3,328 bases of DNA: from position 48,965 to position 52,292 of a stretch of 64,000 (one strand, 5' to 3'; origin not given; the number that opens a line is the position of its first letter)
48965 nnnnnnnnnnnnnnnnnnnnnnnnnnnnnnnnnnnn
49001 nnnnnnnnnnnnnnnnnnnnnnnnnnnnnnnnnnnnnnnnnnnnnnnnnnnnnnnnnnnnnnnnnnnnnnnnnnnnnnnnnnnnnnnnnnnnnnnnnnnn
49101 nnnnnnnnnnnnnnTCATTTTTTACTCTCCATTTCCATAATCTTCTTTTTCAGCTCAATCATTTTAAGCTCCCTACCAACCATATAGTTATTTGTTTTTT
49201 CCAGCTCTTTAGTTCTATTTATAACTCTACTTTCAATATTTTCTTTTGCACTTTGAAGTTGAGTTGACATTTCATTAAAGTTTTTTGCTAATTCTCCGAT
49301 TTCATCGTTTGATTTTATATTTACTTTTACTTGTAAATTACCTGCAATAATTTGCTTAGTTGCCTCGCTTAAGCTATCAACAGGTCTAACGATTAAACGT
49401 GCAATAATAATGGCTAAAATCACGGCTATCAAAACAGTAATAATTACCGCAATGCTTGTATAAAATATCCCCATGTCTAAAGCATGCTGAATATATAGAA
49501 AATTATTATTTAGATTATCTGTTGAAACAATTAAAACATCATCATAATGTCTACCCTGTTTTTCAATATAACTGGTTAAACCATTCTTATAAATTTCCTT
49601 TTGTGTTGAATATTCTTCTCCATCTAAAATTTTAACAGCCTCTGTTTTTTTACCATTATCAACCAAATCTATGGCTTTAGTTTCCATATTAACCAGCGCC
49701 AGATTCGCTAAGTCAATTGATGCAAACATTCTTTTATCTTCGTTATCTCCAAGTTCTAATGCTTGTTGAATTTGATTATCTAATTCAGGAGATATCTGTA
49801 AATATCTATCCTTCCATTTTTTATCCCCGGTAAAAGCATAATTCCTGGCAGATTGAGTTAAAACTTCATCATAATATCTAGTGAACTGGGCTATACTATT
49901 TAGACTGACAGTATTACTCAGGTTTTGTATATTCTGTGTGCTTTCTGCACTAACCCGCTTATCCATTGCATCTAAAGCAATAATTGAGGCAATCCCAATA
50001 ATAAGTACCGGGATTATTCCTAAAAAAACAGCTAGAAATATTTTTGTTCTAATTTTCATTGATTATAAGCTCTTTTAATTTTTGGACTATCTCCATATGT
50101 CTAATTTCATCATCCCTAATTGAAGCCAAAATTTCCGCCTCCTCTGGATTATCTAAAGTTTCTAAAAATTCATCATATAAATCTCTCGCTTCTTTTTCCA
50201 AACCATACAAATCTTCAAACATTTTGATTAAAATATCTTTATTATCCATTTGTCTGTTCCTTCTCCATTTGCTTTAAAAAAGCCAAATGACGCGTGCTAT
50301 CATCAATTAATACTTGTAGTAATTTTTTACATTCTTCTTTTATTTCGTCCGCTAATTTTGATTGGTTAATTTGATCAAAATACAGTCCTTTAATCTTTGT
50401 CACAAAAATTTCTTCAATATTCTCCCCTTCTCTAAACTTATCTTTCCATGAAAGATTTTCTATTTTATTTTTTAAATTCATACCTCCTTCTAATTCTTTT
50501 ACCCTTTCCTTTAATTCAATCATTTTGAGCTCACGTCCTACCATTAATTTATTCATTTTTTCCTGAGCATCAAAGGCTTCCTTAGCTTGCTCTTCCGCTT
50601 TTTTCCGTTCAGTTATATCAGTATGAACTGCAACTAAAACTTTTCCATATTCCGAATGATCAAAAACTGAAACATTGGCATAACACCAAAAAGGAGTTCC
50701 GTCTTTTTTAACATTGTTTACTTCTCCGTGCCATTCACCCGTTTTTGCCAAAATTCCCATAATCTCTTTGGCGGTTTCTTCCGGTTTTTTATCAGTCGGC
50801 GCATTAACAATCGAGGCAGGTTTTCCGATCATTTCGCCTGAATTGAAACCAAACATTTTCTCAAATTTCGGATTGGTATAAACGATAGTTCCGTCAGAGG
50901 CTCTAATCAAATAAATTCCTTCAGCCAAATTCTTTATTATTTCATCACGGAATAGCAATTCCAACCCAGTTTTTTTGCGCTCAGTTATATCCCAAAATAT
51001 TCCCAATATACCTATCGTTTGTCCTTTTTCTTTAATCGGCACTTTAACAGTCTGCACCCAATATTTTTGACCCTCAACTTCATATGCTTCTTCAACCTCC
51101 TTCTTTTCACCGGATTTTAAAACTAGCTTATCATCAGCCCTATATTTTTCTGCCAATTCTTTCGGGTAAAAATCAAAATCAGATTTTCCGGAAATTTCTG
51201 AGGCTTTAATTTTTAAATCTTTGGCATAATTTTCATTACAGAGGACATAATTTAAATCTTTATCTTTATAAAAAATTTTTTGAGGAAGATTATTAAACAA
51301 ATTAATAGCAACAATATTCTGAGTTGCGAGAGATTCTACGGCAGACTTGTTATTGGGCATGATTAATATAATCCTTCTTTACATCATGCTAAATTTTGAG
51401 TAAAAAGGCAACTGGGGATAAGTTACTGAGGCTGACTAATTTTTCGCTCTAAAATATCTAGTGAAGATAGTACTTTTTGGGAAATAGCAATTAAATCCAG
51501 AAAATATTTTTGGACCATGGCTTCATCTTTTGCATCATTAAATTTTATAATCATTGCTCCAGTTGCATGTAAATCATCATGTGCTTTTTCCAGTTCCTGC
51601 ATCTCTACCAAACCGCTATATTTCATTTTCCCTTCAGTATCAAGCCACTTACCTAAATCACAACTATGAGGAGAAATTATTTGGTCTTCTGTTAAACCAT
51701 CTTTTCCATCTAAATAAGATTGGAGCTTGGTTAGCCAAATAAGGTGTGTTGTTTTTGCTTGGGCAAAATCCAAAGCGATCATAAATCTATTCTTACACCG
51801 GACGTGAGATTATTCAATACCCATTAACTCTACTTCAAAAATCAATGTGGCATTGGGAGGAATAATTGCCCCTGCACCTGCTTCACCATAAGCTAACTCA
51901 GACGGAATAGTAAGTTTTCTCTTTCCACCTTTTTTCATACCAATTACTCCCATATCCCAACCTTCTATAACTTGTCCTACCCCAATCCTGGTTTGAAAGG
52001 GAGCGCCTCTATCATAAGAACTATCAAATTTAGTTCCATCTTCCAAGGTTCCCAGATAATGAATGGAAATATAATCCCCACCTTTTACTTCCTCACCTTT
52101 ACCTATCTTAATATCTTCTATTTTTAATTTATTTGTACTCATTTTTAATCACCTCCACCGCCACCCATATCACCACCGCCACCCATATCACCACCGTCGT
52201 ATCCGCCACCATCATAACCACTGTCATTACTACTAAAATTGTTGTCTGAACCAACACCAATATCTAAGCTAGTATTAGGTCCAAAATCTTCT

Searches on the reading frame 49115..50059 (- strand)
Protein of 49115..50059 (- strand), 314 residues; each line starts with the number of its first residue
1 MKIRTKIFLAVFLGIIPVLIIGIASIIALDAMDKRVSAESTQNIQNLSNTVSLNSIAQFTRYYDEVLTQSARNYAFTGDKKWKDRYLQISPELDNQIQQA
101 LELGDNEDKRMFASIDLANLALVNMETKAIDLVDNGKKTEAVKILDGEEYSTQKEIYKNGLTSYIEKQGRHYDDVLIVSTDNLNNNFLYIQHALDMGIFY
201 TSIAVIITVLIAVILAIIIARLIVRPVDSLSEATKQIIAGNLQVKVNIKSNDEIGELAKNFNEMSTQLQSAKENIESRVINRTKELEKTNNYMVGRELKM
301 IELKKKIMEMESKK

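Call 49: search_protein_families(library=pfam, proteins=[window:49115-50059:-], max_evalue=0.0001)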
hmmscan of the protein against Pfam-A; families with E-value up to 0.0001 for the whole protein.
window:49115-50059:- (314 aa): 2 families
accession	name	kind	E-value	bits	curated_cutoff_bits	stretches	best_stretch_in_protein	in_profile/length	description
PF00672.30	HAMP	-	3.9e-15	56.3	25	1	219-269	2-52/53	HAMP domain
PF12729.13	4HB_MCP_1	-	1.2e-05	25.4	27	1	1-155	2-154/181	Four helix bundle sensory module for signal transduction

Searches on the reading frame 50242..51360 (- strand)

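Call 49: search_protein_families(library=pfam, proteins=[window:50242-51360:-], max_evalue=0.0001)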
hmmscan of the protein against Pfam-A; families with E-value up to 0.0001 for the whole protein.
window:50242-51360:- (372 aa): 6 families
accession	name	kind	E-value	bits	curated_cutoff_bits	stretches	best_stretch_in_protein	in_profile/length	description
PF08448.16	PAS_4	-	4.4e-27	94.9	23.1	2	22-129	1-109/110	PAS fold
PF13426.13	PAS_9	-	1.7e-25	89.7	27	2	150-251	4-103/103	PAS domain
PF00989.32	PAS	-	6.3e-24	84.6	22.6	2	138-248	3-112/113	PAS fold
PF08447.18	PAS_3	-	2.9e-12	47.1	25.6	1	159-242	1-83/89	PAS fold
PF12860.13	PAS_7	-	5.9e-06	26.9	27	0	241-257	99-115/115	PAS fold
PF13188.13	PAS_8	-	2.7e-05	24.3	21.8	0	141-195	6-59/65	PAS domain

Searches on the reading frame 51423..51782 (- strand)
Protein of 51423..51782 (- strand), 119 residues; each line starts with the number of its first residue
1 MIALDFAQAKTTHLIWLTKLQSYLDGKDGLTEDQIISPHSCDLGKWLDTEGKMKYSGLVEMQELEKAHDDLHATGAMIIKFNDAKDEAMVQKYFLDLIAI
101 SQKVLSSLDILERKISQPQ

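Call 36: search_protein_families(library=pfam, proteins=[window:51423-51782:-], max_evalue=0.001)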
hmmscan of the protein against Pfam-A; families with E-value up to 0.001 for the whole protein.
window:51423-51782:- (119 aa): 1 family
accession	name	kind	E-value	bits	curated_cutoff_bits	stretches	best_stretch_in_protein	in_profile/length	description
PF13682.11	CZB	-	9.6e-14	51.9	29.4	1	13-78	1-63/64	Chemoreceptor zinc-binding domain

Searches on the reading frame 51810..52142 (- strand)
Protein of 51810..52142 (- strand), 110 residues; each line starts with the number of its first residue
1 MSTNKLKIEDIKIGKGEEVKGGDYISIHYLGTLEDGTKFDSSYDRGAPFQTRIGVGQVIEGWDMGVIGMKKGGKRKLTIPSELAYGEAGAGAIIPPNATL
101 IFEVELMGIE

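Call 36: search_protein_families(library=pfam, proteins=[window:51810-52142:-], max_evalue=0.001)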
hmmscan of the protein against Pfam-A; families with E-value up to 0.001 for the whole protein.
window:51810-52142:- (110 aa): 1 family
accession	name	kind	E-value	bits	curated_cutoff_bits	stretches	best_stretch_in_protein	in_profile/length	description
PF00254.34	FKBP_C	-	4.2e-37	126.8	21.1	1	17-106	3-93/94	FKBP-type peptidyl-prolyl cis-trans isomerase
